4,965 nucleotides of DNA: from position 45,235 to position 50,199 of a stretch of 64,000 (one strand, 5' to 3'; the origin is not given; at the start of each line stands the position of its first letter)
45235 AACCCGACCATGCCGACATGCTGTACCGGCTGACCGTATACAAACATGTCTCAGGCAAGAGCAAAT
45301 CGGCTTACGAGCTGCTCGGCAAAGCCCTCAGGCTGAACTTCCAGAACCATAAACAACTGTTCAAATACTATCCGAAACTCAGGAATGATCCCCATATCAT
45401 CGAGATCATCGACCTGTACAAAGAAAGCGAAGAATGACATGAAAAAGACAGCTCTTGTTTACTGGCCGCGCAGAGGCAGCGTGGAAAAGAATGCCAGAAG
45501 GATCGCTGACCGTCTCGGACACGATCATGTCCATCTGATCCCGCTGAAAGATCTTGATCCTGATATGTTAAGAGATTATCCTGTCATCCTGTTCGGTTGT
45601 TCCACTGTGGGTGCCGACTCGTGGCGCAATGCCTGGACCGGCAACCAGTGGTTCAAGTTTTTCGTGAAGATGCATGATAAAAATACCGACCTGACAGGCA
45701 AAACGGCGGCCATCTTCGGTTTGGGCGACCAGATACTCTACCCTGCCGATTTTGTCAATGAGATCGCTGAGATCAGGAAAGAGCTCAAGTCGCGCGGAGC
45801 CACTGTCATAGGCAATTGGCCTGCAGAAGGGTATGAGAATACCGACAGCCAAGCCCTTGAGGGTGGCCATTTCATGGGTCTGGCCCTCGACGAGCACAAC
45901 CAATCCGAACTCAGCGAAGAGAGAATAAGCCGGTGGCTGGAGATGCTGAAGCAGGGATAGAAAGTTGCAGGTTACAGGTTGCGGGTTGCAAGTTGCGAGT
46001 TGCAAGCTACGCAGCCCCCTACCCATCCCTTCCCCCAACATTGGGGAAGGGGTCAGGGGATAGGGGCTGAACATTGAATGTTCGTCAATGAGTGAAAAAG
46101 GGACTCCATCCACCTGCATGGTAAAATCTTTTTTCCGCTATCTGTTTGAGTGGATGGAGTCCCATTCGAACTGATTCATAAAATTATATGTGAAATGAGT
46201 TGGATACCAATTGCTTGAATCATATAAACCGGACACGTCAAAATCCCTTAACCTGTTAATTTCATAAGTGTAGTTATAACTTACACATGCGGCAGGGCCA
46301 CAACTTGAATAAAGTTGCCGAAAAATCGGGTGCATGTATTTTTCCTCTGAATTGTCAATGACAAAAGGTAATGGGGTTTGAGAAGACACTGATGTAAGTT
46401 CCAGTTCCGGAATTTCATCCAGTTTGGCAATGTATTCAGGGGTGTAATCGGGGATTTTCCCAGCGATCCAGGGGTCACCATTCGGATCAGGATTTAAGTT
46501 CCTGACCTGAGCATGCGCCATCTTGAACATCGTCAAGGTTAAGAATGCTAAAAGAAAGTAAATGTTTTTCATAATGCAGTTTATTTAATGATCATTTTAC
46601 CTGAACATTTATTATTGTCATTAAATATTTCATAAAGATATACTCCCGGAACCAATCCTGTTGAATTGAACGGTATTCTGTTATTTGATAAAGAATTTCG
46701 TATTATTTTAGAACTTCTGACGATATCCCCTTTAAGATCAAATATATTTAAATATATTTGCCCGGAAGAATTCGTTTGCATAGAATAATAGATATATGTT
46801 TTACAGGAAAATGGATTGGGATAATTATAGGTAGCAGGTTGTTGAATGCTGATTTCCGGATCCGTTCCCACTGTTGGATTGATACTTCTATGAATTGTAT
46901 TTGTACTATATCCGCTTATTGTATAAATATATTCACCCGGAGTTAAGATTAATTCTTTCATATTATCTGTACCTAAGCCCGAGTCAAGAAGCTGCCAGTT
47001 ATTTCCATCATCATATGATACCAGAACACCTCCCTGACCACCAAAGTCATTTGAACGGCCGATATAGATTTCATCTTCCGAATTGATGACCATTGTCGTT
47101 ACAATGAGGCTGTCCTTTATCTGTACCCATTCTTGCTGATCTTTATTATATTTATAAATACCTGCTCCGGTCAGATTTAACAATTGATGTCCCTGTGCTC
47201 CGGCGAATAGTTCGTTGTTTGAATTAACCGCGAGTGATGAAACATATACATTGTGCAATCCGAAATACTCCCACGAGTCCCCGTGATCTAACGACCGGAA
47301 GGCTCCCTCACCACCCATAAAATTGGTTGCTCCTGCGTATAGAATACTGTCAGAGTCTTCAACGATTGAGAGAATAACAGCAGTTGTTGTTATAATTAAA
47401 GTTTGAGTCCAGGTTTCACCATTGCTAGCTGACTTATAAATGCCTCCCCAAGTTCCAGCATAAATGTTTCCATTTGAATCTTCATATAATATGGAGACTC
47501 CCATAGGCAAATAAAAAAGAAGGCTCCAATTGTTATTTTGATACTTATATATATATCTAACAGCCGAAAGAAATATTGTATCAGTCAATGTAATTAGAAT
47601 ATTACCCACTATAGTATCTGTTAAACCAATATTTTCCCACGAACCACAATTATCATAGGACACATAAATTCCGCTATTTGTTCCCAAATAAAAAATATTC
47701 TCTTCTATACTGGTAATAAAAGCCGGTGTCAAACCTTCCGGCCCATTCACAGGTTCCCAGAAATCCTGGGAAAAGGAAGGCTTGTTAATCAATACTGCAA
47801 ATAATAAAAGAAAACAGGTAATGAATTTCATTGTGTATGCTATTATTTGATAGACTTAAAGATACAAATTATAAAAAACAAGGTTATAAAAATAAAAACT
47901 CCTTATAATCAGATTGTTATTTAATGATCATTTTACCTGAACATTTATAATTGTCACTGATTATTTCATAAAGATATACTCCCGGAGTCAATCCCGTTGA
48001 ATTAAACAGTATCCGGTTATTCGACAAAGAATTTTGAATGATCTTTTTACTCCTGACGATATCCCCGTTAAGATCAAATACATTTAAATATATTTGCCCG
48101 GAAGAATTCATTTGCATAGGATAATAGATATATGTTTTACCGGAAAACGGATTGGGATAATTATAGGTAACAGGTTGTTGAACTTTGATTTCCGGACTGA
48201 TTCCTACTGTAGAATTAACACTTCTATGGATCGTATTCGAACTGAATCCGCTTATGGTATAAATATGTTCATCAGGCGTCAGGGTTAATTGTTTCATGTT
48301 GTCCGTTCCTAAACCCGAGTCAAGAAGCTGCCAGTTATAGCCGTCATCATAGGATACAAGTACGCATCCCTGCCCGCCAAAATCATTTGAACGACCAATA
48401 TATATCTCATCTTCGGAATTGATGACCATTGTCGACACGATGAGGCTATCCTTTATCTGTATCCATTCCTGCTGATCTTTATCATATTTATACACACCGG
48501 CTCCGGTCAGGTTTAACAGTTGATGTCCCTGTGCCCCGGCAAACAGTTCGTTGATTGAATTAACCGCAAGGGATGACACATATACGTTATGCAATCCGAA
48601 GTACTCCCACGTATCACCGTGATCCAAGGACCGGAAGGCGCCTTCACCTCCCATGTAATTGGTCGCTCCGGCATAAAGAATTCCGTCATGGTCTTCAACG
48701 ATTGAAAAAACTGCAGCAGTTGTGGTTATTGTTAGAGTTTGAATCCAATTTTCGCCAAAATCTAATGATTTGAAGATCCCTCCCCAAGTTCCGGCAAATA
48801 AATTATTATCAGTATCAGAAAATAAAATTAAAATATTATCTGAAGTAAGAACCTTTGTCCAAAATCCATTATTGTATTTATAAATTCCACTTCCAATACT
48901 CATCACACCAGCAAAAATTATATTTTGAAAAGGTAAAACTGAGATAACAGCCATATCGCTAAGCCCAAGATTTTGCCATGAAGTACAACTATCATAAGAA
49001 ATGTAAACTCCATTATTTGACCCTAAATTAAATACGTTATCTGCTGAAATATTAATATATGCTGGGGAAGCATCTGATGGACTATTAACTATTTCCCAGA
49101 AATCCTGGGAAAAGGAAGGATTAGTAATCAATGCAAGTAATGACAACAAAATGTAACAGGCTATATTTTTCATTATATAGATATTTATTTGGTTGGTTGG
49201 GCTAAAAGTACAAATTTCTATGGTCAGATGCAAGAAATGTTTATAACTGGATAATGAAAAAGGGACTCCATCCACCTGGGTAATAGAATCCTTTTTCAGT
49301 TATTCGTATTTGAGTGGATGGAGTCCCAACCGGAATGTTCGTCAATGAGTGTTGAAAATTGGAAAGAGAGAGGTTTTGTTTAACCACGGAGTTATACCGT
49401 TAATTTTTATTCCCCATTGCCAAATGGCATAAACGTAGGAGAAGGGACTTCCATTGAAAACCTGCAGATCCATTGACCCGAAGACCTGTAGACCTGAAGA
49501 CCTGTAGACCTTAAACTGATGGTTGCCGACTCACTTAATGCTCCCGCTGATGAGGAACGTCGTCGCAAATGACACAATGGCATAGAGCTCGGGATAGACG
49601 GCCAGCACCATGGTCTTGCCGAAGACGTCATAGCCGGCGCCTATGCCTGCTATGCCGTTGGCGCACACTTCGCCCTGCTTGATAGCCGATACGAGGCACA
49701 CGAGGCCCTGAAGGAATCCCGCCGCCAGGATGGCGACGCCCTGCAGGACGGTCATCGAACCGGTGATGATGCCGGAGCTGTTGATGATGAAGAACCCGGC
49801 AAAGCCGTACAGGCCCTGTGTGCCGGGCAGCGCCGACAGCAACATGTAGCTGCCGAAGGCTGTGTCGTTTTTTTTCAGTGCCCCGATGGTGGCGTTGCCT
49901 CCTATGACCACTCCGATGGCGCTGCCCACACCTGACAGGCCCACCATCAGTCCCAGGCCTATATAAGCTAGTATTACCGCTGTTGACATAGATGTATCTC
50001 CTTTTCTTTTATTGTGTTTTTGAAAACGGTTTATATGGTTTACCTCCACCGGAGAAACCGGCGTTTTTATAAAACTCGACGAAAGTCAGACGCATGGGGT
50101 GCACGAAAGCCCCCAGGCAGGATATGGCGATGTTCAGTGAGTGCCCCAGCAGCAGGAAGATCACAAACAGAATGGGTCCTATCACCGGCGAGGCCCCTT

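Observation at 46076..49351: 3.2-kb enzyme-free T9SS cargo cassette inserted into an intergenic repeat, with the empty form of the site in the same window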

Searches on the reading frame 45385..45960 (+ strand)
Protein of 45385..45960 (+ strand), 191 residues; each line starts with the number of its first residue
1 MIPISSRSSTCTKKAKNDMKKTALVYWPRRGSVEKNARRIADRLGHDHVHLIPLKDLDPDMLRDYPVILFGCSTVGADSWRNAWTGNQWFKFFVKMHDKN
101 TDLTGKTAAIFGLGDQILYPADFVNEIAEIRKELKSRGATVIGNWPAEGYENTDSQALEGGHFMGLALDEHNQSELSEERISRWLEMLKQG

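Call 12: search_protein_families(library=pfam, proteins=[window:45385-45960:+], max_evalue=0.01)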
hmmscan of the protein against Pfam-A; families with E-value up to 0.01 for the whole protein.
window:45385-45960:+ (191 aa): 1 family
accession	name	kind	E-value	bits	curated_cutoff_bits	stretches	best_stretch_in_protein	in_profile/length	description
PF00258.30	Flavodoxin_1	-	2.6e-15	57.3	25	1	25-184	2-143/143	Flavodoxin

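Call 38: find_encoding_contigs(protein=window:45439-45957:+, flank=10000, max_places=10)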
Protein window:45439-45957:+ (173 aa): 21 contigs read that carry it; 10 places shown.
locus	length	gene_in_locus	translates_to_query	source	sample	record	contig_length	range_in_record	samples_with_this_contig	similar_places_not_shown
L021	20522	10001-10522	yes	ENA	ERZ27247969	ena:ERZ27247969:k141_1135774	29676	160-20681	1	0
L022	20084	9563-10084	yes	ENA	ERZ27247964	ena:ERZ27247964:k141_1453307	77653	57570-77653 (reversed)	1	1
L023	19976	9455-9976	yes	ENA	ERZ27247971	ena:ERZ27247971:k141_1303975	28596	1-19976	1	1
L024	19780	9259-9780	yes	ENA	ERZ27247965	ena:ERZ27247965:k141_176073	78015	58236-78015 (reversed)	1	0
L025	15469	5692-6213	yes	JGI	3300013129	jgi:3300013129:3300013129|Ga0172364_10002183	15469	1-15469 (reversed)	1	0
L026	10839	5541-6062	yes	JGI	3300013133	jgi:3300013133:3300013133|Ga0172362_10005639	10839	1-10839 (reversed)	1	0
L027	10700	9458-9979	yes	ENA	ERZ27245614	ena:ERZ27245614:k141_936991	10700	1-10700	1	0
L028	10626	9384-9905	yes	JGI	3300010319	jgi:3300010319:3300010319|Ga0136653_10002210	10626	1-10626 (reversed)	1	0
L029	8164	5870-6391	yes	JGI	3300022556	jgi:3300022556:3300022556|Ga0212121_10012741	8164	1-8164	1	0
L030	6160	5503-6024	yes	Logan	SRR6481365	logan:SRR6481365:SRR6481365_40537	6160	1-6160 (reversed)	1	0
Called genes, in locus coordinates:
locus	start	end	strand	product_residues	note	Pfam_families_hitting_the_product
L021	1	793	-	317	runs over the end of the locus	?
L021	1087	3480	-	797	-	PF13620:CarboxypepD_reg, PF13715:CarbopepD_reg_2, PF07715:Plug (weak)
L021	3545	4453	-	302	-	PF01715:IPPT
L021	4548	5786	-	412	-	PF13632:Glyco_trans_2_3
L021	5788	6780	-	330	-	PF01180:DHO_dh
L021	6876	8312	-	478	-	PF02878:PGM_PMM_I, PF02879:PGM_PMM_II, PF02880:PGM_PMM_III, PF00408:PGM_PMM_IV (weak)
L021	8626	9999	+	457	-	-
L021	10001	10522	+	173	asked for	PF00258:Flavodoxin_1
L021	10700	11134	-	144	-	-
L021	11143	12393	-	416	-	PF07494:Reg_prop (faint), PF18962:Por_Secre_tail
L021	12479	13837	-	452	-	PF18962:Por_Secre_tail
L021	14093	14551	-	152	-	PF00137:ATP-synt_C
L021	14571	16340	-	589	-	PF01496:V_ATPase_I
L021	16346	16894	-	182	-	PF01813:ATP-synt_D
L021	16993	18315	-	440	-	PF00006:ATP-synt_ab, PF22919:ATP-synt_VA_C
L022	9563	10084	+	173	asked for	PF00258:Flavodoxin_1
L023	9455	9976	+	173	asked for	PF00258:Flavodoxin_1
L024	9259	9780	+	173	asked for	PF00258:Flavodoxin_1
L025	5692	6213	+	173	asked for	PF00258:Flavodoxin_1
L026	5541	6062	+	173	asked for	PF00258:Flavodoxin_1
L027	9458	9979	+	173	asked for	PF00258:Flavodoxin_1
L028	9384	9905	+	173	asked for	PF00258:Flavodoxin_1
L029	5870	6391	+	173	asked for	PF00258:Flavodoxin_1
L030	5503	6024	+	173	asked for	PF00258:Flavodoxin_1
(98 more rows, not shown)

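Call 42: find_related_loci(query=window:45439-45957:+, collection=metagenome_contigs, flank=6000)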
Query window:45439-45957:+ (173 aa) in metagenome_contigs; peptide patterns used: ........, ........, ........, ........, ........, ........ (x = any residue, [..] = any of these).
152 stretches matched a pattern; 1 encode a relative of the query (tblastn E <= 1e-3); 1 distinct loci.
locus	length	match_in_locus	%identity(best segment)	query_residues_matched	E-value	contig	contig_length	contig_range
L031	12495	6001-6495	35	1-172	1e-27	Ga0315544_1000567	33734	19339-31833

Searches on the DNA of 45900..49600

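Call 22: search_rna_families(source=window, start=45900, end=49600, threshold=evalue, max_evalue=1)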
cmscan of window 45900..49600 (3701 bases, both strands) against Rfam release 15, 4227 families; matches with E-value up to 1: 0.
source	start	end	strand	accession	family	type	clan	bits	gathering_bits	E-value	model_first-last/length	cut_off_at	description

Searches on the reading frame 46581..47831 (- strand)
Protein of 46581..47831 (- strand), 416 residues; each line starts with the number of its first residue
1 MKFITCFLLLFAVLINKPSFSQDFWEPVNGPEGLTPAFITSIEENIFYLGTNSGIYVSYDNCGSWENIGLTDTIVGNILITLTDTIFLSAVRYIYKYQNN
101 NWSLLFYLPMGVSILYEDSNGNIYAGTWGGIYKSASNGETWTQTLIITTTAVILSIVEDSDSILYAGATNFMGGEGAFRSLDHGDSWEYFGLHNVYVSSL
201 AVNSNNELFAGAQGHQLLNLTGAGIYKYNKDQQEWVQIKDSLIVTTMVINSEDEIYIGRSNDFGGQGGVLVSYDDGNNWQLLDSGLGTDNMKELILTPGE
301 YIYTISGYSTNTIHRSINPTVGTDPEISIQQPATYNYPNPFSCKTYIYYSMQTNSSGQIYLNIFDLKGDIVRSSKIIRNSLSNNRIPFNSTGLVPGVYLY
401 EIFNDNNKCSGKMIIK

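Call 12: search_protein_families(library=pfam, proteins=[window:46581-47831:-], max_evalue=0.01)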
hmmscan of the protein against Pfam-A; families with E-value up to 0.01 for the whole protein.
window:46581-47831:- (416 aa): 4 families
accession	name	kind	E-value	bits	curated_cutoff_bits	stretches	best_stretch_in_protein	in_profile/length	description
PF18962.6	Por_Secre_tail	-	3e-07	31.1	27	1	337-415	2-75/75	Secretion system C-terminal sorting domain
PF07494.17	Reg_prop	-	4.4e-06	26.7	20.4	0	111-129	6-24/24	Two component regulator propeller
PF15902.12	Sortilin-Vps10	-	0.0019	17.5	33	0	131-197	3-67/446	Sortilin, neurotensin receptor 3,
PF14870.12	PSII_BNR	-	0.009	15.7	27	0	126-281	122-268/303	Photosynthesis system II assembly factor YCF48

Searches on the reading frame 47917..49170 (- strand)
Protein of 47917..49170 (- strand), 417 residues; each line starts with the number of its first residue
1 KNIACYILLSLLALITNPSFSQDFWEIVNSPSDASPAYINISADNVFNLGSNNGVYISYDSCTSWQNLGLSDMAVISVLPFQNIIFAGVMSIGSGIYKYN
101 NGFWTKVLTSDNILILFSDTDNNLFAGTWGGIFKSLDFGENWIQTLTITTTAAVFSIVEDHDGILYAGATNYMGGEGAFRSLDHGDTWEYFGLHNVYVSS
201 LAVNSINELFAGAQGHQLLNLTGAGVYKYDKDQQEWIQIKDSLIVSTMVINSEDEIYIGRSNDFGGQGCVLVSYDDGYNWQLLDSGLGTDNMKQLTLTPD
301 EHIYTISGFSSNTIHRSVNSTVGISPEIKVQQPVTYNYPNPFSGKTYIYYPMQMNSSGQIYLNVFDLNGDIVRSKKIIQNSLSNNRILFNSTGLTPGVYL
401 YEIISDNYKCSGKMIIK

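Call 12: search_protein_families(library=pfam, proteins=[window:47917-49170:-], max_evalue=0.01)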
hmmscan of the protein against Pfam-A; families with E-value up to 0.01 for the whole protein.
window:47917-49170:- (417 aa): 5 families
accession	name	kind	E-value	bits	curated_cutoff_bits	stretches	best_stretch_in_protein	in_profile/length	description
PF18962.6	Por_Secre_tail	-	2.9e-08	34.3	27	1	338-416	2-75/75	Secretion system C-terminal sorting domain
PF02012.26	BNR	-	0.00027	20.9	27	0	179-189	1-11/12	BNR/Asp-box repeat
PF07494.17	Reg_prop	-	0.00032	21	20.4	0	153-170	6-23/24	Two component regulator propeller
PF15902.12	Sortilin-Vps10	-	0.0036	16.6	33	0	133-195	4-64/446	Sortilin, neurotensin receptor 3,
PF15899.11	BNR_6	-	0.0046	17.4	27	0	132-144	1-13/14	BNR-Asp box repeat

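Call 44: find_homologous_proteins(query=window:47917-49170:-, max_evalue=1e-10)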
Query window:47917-49170:- (417 aa): 60 proteins with E <= 1e-10 among 4623 candidates.
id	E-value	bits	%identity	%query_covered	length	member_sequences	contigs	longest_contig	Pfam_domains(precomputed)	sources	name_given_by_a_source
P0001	2.5e-277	937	100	100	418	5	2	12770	PF18962.8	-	-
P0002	4.4e-193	660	72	100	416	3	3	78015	PF07494.18,PF18962.8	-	-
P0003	1.5e-154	533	66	89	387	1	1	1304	PF25852.1,PF15902.13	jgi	jgi:ligand-binding sensor domain-containing protein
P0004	2.8e-149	516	59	100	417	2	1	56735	PF18962.8,PF25852.1,PF15902.13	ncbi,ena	-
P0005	2.0e-146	506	58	100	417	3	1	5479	PF18962.8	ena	-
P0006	3.5e-126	439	52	100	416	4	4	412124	PF18962.8,PF25852.1,PF15902.13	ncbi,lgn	-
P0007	2.7e-125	437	65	72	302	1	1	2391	PF18962.8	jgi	jgi:hypothetical protein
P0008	5.3e-64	235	34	98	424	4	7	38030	PF18962.8,PF02012.27,PF15902.13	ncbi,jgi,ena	jgi:hypothetical protein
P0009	5.2e-58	215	36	100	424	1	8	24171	PF07494.18,PF18962.8,PF25852.1,PF15902.13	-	-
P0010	7.2e-57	211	35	100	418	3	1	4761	PF18962.8,PF15899.12,PF02012.27,PF15902.13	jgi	jgi:photosystem II stability/assembly factor-like uncharacterized protein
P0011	1.8e-54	203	33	96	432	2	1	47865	PF18962.8,PF25852.1,PF02012.27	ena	-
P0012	3.0e-49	186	36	80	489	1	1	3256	PF07494.18,PF00404.25,PF25852.1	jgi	jgi:hypothetical protein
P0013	5.5e-43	165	31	89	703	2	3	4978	PF18962.8,PF15902.13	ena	-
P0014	5.2e-41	159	28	69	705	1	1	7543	PF07494.18,PF18962.8,PF15899.12,PF20067.6,PF14870.13,PF02012.27,PF15902.13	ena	-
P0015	2.3e-37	147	26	94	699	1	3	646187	PF18962.8,PF25852.1,PF02012.27,PF15902.13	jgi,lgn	jgi:photosystem II stability/assembly factor-like uncharacterized protein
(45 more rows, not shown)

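Call 45: find_encoding_contigs(protein=P0004, flank=8000, max_places=3)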
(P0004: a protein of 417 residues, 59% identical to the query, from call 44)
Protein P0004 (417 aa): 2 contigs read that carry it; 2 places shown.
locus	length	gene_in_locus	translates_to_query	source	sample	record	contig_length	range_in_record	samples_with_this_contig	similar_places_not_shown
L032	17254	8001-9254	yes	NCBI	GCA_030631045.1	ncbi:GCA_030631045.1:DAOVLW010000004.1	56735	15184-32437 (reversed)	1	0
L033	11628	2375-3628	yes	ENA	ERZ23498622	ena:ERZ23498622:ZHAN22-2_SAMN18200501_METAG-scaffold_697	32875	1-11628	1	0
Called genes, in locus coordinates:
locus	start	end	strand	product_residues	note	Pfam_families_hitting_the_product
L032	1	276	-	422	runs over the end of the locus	PF06857:ACP, PF03328:HpcH_HpaI, PF15617:C-C_Bond_Lyase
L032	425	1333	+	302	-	-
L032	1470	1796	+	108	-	PF16403:Bact_surface_Ig-like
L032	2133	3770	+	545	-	PF00884:Sulfatase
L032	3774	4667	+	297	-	PF00781:DAGK_cat, PF19279:YegS_C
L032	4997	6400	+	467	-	PF03051:Peptidase_C1_2, PF00112:Peptidase_C1 (faint)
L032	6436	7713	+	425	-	PF00924:MS_channel_2nd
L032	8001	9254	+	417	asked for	PF25852:DUF6242_C (faint), PF15902:Sortilin-Vps10 (faint), PF18962:Por_Secre_tail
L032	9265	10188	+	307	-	-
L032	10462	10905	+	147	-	-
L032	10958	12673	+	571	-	PF18962:Por_Secre_tail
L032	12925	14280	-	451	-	PF02812:ELFV_dehydrog_N, PF00208:ELFV_dehydrog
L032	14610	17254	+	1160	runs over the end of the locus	PF01326:PPDK_N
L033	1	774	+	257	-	?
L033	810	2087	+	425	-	PF00924:MS_channel_2nd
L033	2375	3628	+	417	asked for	PF25852:DUF6242_C (faint), PF15902:Sortilin-Vps10 (faint), PF18962:Por_Secre_tail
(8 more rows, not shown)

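Call 46: find_encoding_contigs(protein=P0006, flank=8000, max_places=3)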
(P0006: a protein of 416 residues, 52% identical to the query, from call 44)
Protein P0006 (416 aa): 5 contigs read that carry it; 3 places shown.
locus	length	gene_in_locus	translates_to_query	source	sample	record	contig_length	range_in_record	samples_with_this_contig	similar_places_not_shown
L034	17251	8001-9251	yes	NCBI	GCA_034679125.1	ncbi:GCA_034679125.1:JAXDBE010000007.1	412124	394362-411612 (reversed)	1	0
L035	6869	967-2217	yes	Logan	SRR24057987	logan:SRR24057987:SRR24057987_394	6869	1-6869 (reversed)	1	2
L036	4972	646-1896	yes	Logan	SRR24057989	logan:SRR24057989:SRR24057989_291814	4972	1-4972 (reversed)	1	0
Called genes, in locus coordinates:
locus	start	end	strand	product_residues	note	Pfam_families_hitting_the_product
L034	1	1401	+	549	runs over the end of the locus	PF06848:Disaggr_repeat (faint), PF24517:CBM96 (weak), PF00801:PKD, PF18911:PKD_4, PF18962:Por_Secre_tail (weak)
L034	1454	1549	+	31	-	-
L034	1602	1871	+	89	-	-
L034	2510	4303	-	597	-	-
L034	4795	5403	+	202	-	PF06078:DUF937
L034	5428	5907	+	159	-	PF04972:BON, PF01476:LysM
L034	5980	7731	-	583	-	PF01336:tRNA_anti-codon, PF00152:tRNA-synt_2, PF02938:GAD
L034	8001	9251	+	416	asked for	PF15902:Sortilin-Vps10 (faint), PF25852:DUF6242_C (faint), PF18962:Por_Secre_tail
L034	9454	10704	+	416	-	PF25852:DUF6242_C (faint), PF07494:Reg_prop (faint), PF15902:Sortilin-Vps10 (faint), PF18962:Por_Secre_tail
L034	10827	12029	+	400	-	PF00112:Peptidase_C1 (faint), PF03051:Peptidase_C1_2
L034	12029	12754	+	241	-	PF00535:Glycos_transf_2, PF10111:Glyco_tranf_2_2, PF13641:Glyco_tranf_2_3, PF13506:Glyco_transf_21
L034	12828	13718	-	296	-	-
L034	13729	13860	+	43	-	-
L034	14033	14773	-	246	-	PF00535:Glycos_transf_2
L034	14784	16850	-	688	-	-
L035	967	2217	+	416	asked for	PF15902:Sortilin-Vps10 (faint), PF25852:DUF6242_C (faint), PF18962:Por_Secre_tail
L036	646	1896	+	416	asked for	PF15902:Sortilin-Vps10 (faint), PF25852:DUF6242_C (faint), PF18962:Por_Secre_tail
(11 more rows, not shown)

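Call 47: find_encoding_contigs(protein=P0005, flank=8000, max_places=3)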
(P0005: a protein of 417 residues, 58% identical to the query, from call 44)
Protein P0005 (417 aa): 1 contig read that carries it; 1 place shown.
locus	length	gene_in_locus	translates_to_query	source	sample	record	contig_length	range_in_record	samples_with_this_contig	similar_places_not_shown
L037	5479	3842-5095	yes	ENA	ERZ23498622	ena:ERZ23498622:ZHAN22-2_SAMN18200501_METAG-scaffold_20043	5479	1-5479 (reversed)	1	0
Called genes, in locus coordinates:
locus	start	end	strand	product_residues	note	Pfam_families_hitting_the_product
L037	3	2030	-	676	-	?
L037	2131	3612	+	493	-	PF01875:Memo, PF01871:AMMECR1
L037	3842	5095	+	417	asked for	PF18962:Por_Secre_tail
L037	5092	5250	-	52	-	-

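Call 57: find_encoding_contigs(protein=P0009, flank=10000, max_places=4)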
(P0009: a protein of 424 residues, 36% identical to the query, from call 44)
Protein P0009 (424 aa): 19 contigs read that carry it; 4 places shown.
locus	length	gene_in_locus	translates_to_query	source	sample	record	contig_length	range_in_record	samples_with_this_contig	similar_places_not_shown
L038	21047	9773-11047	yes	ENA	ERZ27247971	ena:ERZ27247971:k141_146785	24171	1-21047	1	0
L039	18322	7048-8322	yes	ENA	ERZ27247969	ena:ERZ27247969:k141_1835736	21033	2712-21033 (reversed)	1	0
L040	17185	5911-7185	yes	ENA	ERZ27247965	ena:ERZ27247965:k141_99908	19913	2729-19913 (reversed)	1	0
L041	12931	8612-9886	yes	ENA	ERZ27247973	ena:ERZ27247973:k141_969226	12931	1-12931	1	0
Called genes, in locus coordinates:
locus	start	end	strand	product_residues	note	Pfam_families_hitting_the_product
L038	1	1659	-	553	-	?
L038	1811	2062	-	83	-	PF04326:SLFN_AlbA_2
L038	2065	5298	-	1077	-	PF13091:PLDc_2, PF00270:DEAD (faint), PF04851:ResIII (faint), PF00176:SNF2-rel_dom, PF00271:Helicase_C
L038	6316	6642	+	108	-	PF05635:23S_rRNA_IVP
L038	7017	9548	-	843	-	PF01624:MutS_I, PF05188:MutS_II, PF05192:MutS_III, PF05190:MutS_IV, PF00488:MutS_V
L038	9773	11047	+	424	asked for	PF07494:Reg_prop (faint), PF25852:DUF6242_C (faint), PF15902:Sortilin-Vps10 (faint), PF18962:Por_Secre_tail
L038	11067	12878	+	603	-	-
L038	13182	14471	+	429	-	PF18962:Por_Secre_tail (weak)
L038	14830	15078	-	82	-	-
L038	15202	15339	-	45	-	-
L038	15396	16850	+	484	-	PF00515:TPR_1 (faint), PF07719:TPR_2 (faint), PF13181:TPR_8 (faint), PF13431:TPR_17 (faint), PF14559:TPR_19 (faint)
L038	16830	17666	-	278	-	-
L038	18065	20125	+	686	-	PF06580:His_kinase, PF02518:HATPase_c (weak)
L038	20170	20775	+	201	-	PF00072:Response_reg, PF00196:GerE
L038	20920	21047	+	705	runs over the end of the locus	PF13517:FG-GAP_3 (faint), PF06580:His_kinase, PF02518:HATPase_c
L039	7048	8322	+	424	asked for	PF07494:Reg_prop (faint), PF25852:DUF6242_C (faint), PF15902:Sortilin-Vps10 (faint), PF18962:Por_Secre_tail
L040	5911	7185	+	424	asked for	PF07494:Reg_prop (faint), PF25852:DUF6242_C (faint), PF15902:Sortilin-Vps10 (faint), PF18962:Por_Secre_tail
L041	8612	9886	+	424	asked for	PF07494:Reg_prop (faint), PF25852:DUF6242_C (faint), PF15902:Sortilin-Vps10 (faint), PF18962:Por_Secre_tail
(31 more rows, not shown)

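Call 58: find_encoding_contigs(protein=P0003, flank=5000, max_places=3)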
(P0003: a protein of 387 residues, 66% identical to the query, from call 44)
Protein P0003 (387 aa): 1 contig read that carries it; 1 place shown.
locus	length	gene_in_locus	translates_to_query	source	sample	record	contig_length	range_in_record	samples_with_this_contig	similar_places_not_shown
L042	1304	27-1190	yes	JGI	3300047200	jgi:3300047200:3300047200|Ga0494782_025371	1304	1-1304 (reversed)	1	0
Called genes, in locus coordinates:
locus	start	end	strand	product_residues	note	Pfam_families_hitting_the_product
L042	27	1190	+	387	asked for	PF15902:Sortilin-Vps10 (faint), PF25852:DUF6242_C (faint)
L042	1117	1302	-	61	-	?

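Call 59: find_encoding_contigs(protein=P0007, flank=5000, max_places=3)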
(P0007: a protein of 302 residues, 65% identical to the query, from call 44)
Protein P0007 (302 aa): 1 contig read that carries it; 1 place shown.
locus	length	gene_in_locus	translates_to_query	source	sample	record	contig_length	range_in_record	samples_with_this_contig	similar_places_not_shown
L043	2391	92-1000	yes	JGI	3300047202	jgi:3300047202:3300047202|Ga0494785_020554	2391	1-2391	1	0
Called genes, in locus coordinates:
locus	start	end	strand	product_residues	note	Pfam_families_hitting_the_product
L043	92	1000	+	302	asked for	PF18962:Por_Secre_tail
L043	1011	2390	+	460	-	?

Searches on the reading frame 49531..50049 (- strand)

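Call 12: search_protein_families(library=pfam, proteins=[window:49531-50049:-], max_evalue=0.01)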
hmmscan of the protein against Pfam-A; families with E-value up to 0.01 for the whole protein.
window:49531-50049:- (172 aa): 1 family
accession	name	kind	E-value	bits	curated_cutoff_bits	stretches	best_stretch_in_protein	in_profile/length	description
PF00137.26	ATP-synt_C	-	3.8e-22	78.7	24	2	30-89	1-60/60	ATP synthase subunit C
